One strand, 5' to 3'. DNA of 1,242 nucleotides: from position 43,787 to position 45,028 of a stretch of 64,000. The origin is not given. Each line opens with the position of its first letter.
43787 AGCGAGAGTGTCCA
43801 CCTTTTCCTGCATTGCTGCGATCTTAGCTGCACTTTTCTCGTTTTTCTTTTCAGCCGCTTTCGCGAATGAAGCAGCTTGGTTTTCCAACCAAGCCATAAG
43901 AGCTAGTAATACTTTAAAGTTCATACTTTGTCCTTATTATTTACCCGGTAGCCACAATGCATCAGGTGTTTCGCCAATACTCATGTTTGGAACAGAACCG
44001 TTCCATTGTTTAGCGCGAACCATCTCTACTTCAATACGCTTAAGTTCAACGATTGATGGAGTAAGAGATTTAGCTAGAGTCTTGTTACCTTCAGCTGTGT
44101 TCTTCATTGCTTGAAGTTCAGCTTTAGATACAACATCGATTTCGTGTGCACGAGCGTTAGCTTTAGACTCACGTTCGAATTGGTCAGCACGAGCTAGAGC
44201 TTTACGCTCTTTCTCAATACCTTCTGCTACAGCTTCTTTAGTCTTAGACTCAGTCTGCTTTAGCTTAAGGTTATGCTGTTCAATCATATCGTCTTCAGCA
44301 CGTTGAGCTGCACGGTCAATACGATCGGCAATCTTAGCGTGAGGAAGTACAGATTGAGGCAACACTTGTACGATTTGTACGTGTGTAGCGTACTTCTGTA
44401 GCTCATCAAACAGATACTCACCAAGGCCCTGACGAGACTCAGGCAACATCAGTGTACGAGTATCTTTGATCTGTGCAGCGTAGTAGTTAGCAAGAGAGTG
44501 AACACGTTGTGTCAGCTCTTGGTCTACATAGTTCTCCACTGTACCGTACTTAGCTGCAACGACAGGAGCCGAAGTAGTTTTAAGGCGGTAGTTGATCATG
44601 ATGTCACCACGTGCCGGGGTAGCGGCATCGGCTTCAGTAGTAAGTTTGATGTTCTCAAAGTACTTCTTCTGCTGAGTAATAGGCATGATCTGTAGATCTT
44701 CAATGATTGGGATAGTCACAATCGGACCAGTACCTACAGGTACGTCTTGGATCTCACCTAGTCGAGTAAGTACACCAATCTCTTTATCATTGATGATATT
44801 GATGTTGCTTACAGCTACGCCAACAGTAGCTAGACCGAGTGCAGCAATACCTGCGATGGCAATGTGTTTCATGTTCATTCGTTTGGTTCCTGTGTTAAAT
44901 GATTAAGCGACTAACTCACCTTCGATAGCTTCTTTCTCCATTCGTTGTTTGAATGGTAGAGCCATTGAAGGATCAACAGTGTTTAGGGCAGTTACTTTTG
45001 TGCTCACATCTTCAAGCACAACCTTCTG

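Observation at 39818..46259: Accessory island between the vWA gene and the MoxR ATPase, carrying an SPFH/coiled-coil membrane module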

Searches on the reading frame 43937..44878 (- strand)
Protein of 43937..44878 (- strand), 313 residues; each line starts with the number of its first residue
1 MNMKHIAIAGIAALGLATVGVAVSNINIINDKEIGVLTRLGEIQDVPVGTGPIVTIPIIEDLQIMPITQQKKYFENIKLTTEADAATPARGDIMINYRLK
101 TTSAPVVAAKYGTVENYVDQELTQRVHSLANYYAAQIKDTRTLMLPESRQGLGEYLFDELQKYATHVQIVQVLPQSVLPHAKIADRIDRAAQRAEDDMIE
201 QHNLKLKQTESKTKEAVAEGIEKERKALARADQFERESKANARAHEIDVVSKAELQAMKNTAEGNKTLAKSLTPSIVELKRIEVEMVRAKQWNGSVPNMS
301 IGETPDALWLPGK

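Call 5: search_protein_families(library=pfam, proteins=[window:43937-44878:-], max_evalue=0.1)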
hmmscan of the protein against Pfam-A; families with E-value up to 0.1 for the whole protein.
window:43937-44878:- (313 aa): 2 families
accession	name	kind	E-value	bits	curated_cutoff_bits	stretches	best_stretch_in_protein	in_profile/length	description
PF01145.31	Band_7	-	8.7e-09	36.1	23.6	1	28-194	2-162/176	SPFH domain / Band 7 family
PF20878.2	REST_helical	-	0.037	14.7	27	0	206-225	45-64/65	Helical region in REST corepressor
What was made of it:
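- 43937..44878 (-): SPFH/Band-7 protein, 313 aa. It has an N-terminal TM anchor (about residues 3-29), an SPFH alpha/beta domain, a helix of about 90 residues and a second helix. It is HflC-like and predicted N-in/C-out. Pfam Band_7 36.1 bits against cut-off 23.6 (call 5).
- Checked: SPFH gene 43937-44878: Pfam Band_7, 36.1 bits against a gathering cut-off of 23.6 (call 5).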

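Call 9: search_dna_similar(query=window:43937-44878:-, collection=phages, mode=protein, max_rows=60, max_evalue=0.001)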
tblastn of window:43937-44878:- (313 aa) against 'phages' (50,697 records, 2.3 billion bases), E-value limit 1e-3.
Records with a match: 338; places in all: 338; records where one place covers at least 80% of the query: 82.
Best place of each record, by identity: >=99% 2; 60-80% 3; <60% 333.
By first word of the organism name: Salmonella 110; Escherichia 93; Aeromonas 63; Vibrio 30; Proteus 8; Phage 8; Bacteriophage 5; Shigella 4; Yersinia 3; Stenotrophomonas 2; and 8 more.
By host as written in the record: - 44; Escherichia coli 38; Aeromonas salmonicida 20; Salmonella enterica 18; Aeromonas hydrophila 17; Aeromonas hydrophila BIOTECH 10089 12; Salmonella sp. 11; Vibrio splendidus 10; and 76 more.
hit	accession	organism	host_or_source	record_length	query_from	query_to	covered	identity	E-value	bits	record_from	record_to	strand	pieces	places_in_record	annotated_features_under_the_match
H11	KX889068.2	Vibrio phage vB_VspP_pVa5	Vibrio splendidus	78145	1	313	100%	100.0%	0e+0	565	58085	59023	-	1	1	SPFH protein domain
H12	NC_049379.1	Vibrio phage vB_VspP_pVa5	Vibrio splendidus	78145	1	313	100%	100.0%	0e+0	565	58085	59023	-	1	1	SPFH protein domain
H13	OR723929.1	Vibrio phage vB_VpaP_SJSY21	Vibrio parahaemolyticus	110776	24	311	92%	61.7%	3e-100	328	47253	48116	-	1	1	hypothetical protein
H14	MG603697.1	Vibrio phage Vp_R1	Vibrio parahaemolyticus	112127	24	311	92%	61.4%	4e-100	327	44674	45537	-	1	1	hypothetical protein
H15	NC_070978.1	Vibrio phage Vp_R1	Vibrio parahaemolyticus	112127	24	311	92%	61.4%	4e-100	327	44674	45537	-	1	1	hypothetical protein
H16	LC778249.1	Aeromonas phage phiWae14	urban sewage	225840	28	305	89%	30.5%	2e-21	100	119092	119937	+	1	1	hypothetical protein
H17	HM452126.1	Aeromonas phage phiAS5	Aeromonas salmonicida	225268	28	305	89%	30.5%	2e-20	97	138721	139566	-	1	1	hypothetical protein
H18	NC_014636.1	Aeromonas phage phiAS5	Aeromonas salmonicida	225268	28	305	89%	30.5%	2e-20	97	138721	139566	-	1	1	lipoprotein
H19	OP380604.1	Aeromonas phage avDM12-TAAL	Aeromonas hydrophila BIOTECH 10089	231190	26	305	89%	30.0%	1e-17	89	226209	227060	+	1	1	hypothetical protein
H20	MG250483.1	Aeromonas phage Ah1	Aeromonas hydrophila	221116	26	305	89%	29.3%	2e-16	86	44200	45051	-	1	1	hypothetical protein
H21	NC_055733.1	Aeromonas phage Ah1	Aeromonas hydrophila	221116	26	305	89%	29.3%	2e-16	86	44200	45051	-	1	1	lipoprotein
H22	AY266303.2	Aeromonas phage Aeh1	Aeromonas hydrophila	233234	28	305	89%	29.5%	2e-16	86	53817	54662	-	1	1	hypothetical protein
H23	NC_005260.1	Aeromonas phage Aeh1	Aeromonas hydrophila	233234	28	305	89%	29.5%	2e-16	86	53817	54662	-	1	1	lipoprotein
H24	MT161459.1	Aeromonas phage Ahp1_CNU-2021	Aeromonas hydrophila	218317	28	305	89%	28.8%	2e-18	91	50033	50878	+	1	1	hypothetical protein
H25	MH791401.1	Aeromonas phage AsFcp_2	Aeromonas salmonicida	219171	28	305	89%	28.8%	6e-14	78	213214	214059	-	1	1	SPFH domain-containing protein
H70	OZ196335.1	Vibrio phage K412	Seawater and oysters mix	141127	51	304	81%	25.9%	4e-9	64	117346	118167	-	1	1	lipoprotein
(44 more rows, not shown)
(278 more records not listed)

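Call 11: search_protein_families(library=phrogs, proteins=[window:43937-44878:-], max_evalue=0.001)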
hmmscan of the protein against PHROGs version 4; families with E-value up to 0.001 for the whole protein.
window:43937-44878:- (313 aa): 1 family
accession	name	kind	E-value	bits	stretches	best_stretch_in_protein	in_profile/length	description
phrog_200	-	other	3e-41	142.8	1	3-305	78-351/379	lipoprotein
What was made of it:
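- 43937..44878 (-): PHROG 200 E=3e-41 (call 11).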

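Call 12: get_annotated_region(hit=H15, flank=6000)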
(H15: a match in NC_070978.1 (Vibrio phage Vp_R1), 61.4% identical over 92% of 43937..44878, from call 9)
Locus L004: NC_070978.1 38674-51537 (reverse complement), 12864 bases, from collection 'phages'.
description: Vibrio phage Vp_R1, complete genome.
organism: Vibrio phage Vp_R1 (NCBI taxid 2059867)
taxonomy: Viruses; Duplodnaviria; Heunggongvirae; Uroviricota; Caudoviricetes; Grimontviridae; Dalianvirus; Dalianvirus R1
host: Vibrio parahaemolyticus; source: -; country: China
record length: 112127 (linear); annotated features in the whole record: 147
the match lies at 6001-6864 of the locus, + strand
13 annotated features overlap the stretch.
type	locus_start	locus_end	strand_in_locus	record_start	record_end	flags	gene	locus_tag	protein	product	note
CDS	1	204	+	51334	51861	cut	-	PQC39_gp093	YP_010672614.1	hypothetical protein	-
CDS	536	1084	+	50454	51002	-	-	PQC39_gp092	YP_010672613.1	hypothetical protein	-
CDS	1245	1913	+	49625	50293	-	-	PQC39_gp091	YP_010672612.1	hypothetical protein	-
CDS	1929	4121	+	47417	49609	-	-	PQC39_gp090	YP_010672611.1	hypothetical protein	-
CDS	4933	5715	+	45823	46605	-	-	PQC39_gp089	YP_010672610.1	hypothetical protein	-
CDS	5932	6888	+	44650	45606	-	-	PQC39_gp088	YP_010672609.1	hypothetical protein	-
CDS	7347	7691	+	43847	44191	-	-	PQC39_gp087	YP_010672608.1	hypothetical protein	-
CDS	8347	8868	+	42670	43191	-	-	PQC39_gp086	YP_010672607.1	hypothetical protein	-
CDS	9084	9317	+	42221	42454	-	-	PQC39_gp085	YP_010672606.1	hypothetical protein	-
CDS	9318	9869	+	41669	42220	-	-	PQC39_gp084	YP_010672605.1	hypothetical protein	-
CDS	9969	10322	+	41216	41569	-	-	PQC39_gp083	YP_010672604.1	hypothetical protein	-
CDS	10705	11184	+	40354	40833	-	-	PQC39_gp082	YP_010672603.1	hypothetical protein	-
CDS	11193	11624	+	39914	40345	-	-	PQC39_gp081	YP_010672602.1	hypothetical protein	-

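Call 13: search_dna_similar(query=window:43937-44878:-, collection=phages, mode=protein, max_rows=45, max_evalue=0.001, rows=spread)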
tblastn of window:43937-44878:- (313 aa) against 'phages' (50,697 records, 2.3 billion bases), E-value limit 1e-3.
Records with a match: 338; places in all: 338; records where one place covers at least 80% of the query: 82.
Best place of each record, by identity: >=99% 2; 60-80% 3; <60% 333.
By first word of the organism name: Salmonella 110; Escherichia 93; Aeromonas 63; Vibrio 30; Proteus 8; Phage 8; Bacteriophage 5; Shigella 4; Yersinia 3; Stenotrophomonas 2; and 8 more.
By host as written in the record: - 44; Escherichia coli 38; Aeromonas salmonicida 20; Salmonella enterica 18; Aeromonas hydrophila 17; Aeromonas hydrophila BIOTECH 10089 12; Salmonella sp. 11; Vibrio splendidus 10; and 76 more.
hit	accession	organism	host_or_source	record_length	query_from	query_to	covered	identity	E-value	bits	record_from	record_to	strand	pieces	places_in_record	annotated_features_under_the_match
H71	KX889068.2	Vibrio phage vB_VspP_pVa5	Vibrio splendidus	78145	1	313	100%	100.0%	0e+0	565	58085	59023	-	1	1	SPFH protein domain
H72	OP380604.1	Aeromonas phage avDM12-TAAL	Aeromonas hydrophila BIOTECH 10089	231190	26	305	89%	30.0%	1e-17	89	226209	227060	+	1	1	hypothetical protein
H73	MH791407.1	Aeromonas phage AsFcp_4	Aeromonas salmonicida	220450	28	305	89%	28.8%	6e-14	78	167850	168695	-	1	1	SPFH domain-containing protein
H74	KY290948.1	Aeromonas phage 44RR2.8t.2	Aeromonas salmonicida HER1098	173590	28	310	90%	24.8%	2e-7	58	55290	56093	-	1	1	hypothetical protein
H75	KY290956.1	Aeromonas phage L9-6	Aeromonas salmonicida 08-2783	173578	28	310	90%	24.8%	3e-7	58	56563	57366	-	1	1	hypothetical protein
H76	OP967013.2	Aeromonas phage GomatiRiver_11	Aeromonas sp.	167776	26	310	91%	24.0%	9e-6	53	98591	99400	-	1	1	lipoprotein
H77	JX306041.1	Stenotrophomonas phage IME13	Stenotrophomonas maltophilia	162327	26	310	91%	23.6%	5e-6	54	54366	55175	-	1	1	hypothetical protein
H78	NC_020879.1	Aeromonas phage Aes012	Aeromonas sp.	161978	26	310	91%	23.6%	5e-6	54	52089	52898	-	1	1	lipoprotein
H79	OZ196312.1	Vibrio phage K470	Seawater and oysters mix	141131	51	304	81%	25.9%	4e-9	64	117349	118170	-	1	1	lipoprotein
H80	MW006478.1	Salmonella phage GEC_vB_N3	Salmonella enterica Enteritidis SeE.3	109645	24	307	91%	23.0%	4e-5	51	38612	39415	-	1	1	hypothetical protein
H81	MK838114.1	Aeromonas phage LAh_8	Aeromonas hydrophila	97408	26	302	88%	23.0%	6e-6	54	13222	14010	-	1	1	hypothetical protein (x2)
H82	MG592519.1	Vibrio phage 1.150.O._10N.222.46.A6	Vibrio splendidus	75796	91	311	71%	27.1%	1e-11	71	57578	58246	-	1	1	TMhelix containing protein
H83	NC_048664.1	Cronobacter phage vB_CsaP_009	Cronobacter sakazakii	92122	92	307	69%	27.3%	5e-8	60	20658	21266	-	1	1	hypothetical protein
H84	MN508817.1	Yersinia phage JC221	Yersinia pestis EV76-CN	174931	28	302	88%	20.8%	1e-6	56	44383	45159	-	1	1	hypothetical protein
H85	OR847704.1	Listeria phage LM 4-11-1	Listeria monocytogenes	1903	92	307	69%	24.4%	4e-5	51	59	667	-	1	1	record has no annotation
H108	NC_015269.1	Salmonella phage Spc35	Salmonella Typhimurium; Escherichia coli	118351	92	307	69%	24.4%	6e-5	50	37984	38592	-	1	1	lipoprotein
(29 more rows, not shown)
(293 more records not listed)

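Call 14: get_annotated_region(hit=H108, flank=4000)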
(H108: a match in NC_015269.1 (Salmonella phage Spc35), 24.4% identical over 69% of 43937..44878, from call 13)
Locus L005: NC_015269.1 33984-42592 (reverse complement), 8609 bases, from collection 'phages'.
description: Salmonella phage Spc35, complete genome.
organism: Salmonella phage Spc35 (NCBI taxid 2991866)
taxonomy: Viruses; Duplodnaviria; Heunggongvirae; Uroviricota; Caudoviricetes; Demerecviridae; Markadamsvirinae; Tequintavirus; Tequintavirus SPC35
host: Salmonella Typhimurium; Escherichia coli; source: -; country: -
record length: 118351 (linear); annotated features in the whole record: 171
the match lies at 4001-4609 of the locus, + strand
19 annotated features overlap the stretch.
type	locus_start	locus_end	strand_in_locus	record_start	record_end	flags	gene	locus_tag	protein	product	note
CDS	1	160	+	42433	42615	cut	-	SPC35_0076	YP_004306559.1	hypothetical protein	-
CDS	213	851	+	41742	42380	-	-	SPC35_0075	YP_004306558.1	tail fiber protein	-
CDS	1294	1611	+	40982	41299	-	-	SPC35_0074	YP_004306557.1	hypothetical protein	-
CDS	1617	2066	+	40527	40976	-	-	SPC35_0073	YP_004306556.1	endolysin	-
CDS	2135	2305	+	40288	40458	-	-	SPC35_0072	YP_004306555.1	hypothetical protein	-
CDS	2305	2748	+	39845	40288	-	-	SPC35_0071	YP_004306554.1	tRNA amidotransferase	-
tRNA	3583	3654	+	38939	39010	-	-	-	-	tRNA-Arg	-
CDS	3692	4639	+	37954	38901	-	-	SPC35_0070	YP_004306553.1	lipoprotein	-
CDS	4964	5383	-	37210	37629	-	-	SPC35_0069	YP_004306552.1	hypothetical protein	-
CDS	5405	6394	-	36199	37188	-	-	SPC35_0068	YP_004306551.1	hypothetical protein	-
CDS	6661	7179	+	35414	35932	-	-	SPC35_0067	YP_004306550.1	DNA primase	-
tRNA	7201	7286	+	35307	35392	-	-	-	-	tRNA-Ser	-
tRNA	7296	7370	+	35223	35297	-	-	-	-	tRNA-Met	-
CDS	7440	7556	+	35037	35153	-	-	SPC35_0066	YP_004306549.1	hypothetical protein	-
CDS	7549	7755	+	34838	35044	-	-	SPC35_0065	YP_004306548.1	hypothetical protein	-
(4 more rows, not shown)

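Call 15: get_annotated_region(hit=H23, flank=4000)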
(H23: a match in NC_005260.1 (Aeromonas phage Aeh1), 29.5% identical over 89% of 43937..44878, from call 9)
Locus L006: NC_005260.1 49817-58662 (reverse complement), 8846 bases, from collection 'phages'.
description: Aeromonas phage Aeh1, complete genome.
organism: Aeromonas phage Aeh1 (NCBI taxid 2880362)
taxonomy: Viruses; Duplodnaviria; Heunggongvirae; Uroviricota; Caudoviricetes; Straboviridae; Cinqassovirus; Cinqassovirus aeh1
host: Aeromonas hydrophila; source: -; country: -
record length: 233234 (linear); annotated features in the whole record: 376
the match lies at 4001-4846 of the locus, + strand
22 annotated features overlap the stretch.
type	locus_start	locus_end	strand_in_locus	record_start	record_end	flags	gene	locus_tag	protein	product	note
CDS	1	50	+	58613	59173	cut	-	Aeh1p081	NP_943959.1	hypothetical protein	predicted by GenMarkS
CDS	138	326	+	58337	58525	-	-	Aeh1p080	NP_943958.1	hypothetical protein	predicted by GenMarkS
CDS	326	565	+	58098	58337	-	-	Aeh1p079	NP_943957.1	hypothetical protein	predicted by GenMarkS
CDS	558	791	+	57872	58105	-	-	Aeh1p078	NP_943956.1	hypothetical protein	predicted by GenMarkS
CDS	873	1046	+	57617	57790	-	-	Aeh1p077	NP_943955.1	hypothetical protein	predicted by GenMarkS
CDS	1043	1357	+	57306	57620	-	-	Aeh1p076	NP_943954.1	hypothetical protein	predicted by GenMarkS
CDS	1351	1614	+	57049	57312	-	-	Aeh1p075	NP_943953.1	hypothetical protein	predicted by GenMarkS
CDS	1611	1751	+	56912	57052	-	-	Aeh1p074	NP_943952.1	hypothetical protein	predicted by GenMarkS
CDS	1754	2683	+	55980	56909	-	-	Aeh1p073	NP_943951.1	hypothetical protein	similar to UDP-3-O-[3-hydroxymyristoyl] glucosamine N-acyltransferase; predicted by GenMarkS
CDS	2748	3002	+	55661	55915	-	-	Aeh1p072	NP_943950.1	hypothetical protein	predicted by GenMarkS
CDS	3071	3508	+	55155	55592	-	-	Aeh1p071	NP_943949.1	hypothetical protein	predicted by GenMarkS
CDS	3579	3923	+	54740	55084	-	-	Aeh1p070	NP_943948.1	hypothetical protein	predicted by GenMarkS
CDS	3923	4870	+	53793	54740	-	-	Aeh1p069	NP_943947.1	lipoprotein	predicted by GenMarkS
CDS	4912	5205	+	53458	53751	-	-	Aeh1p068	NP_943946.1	hypothetical protein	predicted by GenMarkS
CDS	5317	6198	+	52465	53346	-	-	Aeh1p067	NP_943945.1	hypothetical protein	predicted by GenMarkS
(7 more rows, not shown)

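Call 16: get_annotated_region(hit=H70, flank=4000)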
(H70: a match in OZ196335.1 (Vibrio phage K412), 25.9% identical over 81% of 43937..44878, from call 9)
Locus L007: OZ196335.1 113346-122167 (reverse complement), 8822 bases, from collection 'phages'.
description: Vibrio phage K412 genome assembly, chromosome: VPK412_1.
organism: Vibrio phage K412 (NCBI taxid 3105691)
taxonomy: Viruses
host: -; source: Seawater and oysters mix; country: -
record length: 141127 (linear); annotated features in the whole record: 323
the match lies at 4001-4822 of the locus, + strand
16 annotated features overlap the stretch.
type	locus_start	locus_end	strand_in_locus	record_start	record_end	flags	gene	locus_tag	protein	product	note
CDS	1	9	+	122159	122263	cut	-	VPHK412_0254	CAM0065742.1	hypothetical protein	-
CDS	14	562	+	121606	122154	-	-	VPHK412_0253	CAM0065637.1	peptidase HslV family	-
CDS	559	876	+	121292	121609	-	-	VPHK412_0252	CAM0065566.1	hypothetical protein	-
CDS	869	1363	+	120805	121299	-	-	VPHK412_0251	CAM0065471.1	hypothetical protein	-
CDS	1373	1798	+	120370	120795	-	-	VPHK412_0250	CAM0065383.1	membrane protein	-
CDS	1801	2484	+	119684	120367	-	-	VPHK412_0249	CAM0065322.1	deoxynucleoside monophosphate kinase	-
CDS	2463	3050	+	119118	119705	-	-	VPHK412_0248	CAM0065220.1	unknown function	-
CDS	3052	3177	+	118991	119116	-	-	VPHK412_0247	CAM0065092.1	hypothetical protein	-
CDS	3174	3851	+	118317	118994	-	-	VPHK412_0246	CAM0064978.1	nucleotide pyrophosphohydrolase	-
CDS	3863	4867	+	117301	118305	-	-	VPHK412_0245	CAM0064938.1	lipoprotein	-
CDS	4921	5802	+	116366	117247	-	-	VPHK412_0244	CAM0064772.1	exonuclease recombination-associated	-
CDS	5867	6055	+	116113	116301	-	-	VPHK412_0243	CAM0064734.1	hypothetical protein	-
CDS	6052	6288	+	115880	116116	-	-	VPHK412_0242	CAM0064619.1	hypothetical protein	-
CDS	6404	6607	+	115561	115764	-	-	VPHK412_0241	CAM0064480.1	hypothetical protein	-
CDS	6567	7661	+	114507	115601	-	-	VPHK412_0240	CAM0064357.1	HNH endonuclease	-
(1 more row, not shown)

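Call 30: search_protein_families(library=pfam, proteins=[L004:4933-5715:+, L004:7347-7691:+], max_evalue=0.05)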
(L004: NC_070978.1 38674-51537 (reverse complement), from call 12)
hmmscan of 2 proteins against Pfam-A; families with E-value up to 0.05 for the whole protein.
L004:4933-5715:+ (260 aa): 3 families
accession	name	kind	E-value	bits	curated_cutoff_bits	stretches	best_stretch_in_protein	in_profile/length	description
PF03148.19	Tektin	-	0.004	16.4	34.3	1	122-194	249-321/383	Tektin family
PF16031.10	TonB_N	-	0.022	15.8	33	1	21-54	56-86/138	TonB polyproline region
PF12474.13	PKK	-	0.043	14.4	25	1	42-95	51-103/139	Polo kinase kinase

L004:7347-7691:+ (114 aa): 0 families

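Call 40: search_solved_structures(query=window:43937-44878:-, max_evalue=1)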
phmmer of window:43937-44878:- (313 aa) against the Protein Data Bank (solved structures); distinct sequences matched with E-value up to 1: 0.

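Call 41: search_protein_families(library=ncbifam, proteins=[window:43937-44878:-], max_evalue=0.05)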
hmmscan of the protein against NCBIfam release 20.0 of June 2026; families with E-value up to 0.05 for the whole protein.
window:43937-44878:- (313 aa): 1 family
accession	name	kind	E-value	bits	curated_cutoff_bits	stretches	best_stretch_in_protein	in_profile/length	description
NF052648.1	DynmDynABac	equivalog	0.0037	15.2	1600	1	171-281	437-549/1187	dynamin GTPase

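Call 42: search_protein_families(library=padloc, proteins=[window:43937-44878:-], max_evalue=0.01)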
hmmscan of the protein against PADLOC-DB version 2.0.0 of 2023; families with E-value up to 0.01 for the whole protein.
window:43937-44878:- (313 aa): 1 family
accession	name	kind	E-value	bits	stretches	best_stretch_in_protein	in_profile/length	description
PDLC02190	DUF3780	-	0.0023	15.2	1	192-281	211-300/361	-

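Call 44: find_homologous_proteins(query=window:43937-44878:-, max_evalue=0.00001)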
Query window:43937-44878:- (313 aa): 4 proteins with E <= 0.00001 among 3177 candidates.
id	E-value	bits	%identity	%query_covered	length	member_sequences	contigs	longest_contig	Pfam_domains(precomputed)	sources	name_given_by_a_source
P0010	1.0e-196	670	100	100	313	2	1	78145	PF01145.32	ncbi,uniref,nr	ncbi:SPFH protein domain [Vibrio phage vB_VspP_pVa5]|uniref:SPFH protein domain n=1 Tax=Vibrio phage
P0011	1.9e-163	561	83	100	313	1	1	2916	PF01145.32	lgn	-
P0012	9.5e-109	381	62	92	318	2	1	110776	PF01145.32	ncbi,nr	ncbi:hypothetical protein [Vibrio phage vB_VpaP_SJSY21]|nr:hypothetical protein [Vibrio phage vB_Vpa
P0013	2.5e-106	374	59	98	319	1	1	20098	PF01145.32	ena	-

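Call 52: find_homologous_proteins(query=A2, max_evalue=1e-10)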
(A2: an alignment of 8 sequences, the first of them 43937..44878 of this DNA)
Query A2 (8 sequences) (313 aa, profile of the alignment): 13 proteins with E <= 1e-10 among 8000 candidates.
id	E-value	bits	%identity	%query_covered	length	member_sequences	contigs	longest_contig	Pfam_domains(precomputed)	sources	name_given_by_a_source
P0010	1.0e-117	411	100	100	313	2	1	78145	PF01145.32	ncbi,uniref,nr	ncbi:SPFH protein domain [Vibrio phage vB_VspP_pVa5]|uniref:SPFH protein domain n=1 Tax=Vibrio phage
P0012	2.9e-116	406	62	92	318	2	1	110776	PF01145.32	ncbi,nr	ncbi:hypothetical protein [Vibrio phage vB_VpaP_SJSY21]|nr:hypothetical protein [Vibrio phage vB_Vpa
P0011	7.8e-105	369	83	100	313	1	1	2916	PF01145.32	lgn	-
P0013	7.9e-100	352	59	98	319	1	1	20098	PF01145.32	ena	-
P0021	2.3e-80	288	36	8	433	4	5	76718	PF01145.32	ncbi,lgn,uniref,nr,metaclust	ncbi:hypothetical protein VPMG_00002 [Vibrio phage VBP32]|uniref:Band 7 domain-containing protein n=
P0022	8.5e-64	234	46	8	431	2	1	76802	-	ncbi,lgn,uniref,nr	ncbi:hypothetical protein PYDG_00047 [Pseudoalteromonas phage pYD6-A]|uniref:Uncharacterized protein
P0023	9.0e-59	217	36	14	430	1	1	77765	-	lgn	-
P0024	2.5e-55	206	50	6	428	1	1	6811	-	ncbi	-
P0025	1.7e-47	180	41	14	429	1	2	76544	-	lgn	-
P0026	1.4e-45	174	41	14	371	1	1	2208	-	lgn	-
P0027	9.2e-42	162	41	14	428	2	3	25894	-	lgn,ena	-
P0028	1.6e-41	161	41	14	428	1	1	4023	-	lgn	-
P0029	4.3e-36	143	-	-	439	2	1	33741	-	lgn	-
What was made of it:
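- Tried and rejected: The word-indexed search returned only 4 proteins, and then 13 with a profile (calls 44, 52).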

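Call 61: predict_structure(alignment_id=A3)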
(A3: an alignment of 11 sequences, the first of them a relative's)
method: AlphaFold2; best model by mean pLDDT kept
length: 313 residues; sequences in the alignment: 11
mean_pLDDT: 66.3   pTM: 0.41
mean pLDDT of the five models: 66.3, 66.3, 63.6, 63.2, 56.9
residues with pLDDT >= 90: 10; 70-90: 177; 50-70: 37; < 50: 89
segments of 3 or more residues with pLDDT < 50: 1-66, 292-313
pLDDT, mean of each block of 10 residues (from residue 1): 41 41 31 27 35 34 49 86 79 85 78 83 89 87 84 89 86 79 70 78 85 79 82 83 78 74 60 56 63 42 35 30
secondary structure, 60 per line:
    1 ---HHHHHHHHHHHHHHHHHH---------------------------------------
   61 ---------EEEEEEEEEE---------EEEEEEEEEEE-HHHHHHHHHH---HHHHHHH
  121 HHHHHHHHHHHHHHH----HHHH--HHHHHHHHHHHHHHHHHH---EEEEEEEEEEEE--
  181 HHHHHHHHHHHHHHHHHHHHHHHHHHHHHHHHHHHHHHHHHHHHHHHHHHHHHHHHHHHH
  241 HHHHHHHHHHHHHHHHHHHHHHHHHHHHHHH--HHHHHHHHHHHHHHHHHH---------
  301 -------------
elements in order: H4-21 E70-79 E89-99 H101-110 H114-135 H140-143 H146-163 E167-178 H181-271 H274-291
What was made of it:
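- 43937..44878 (-): AF2 model (call 61).
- On SPFH / Band 7 superfamily (PF01145): AF2 model with strands at 70-79, 89-99 and 167-178, three helices, and a helix at 181-271 (call 61).
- AF2 core pLDDT 78-89 with SPFH strands and helices, followed by a helix spanning residues 181-271 (call 61). The first 66 residues of the AF2 model have low confidence (call 61).
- Tried and rejected: The SPFH model was therefore built on 11 sequences, and its N-terminal 66 residues are low-confidence (call 61).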
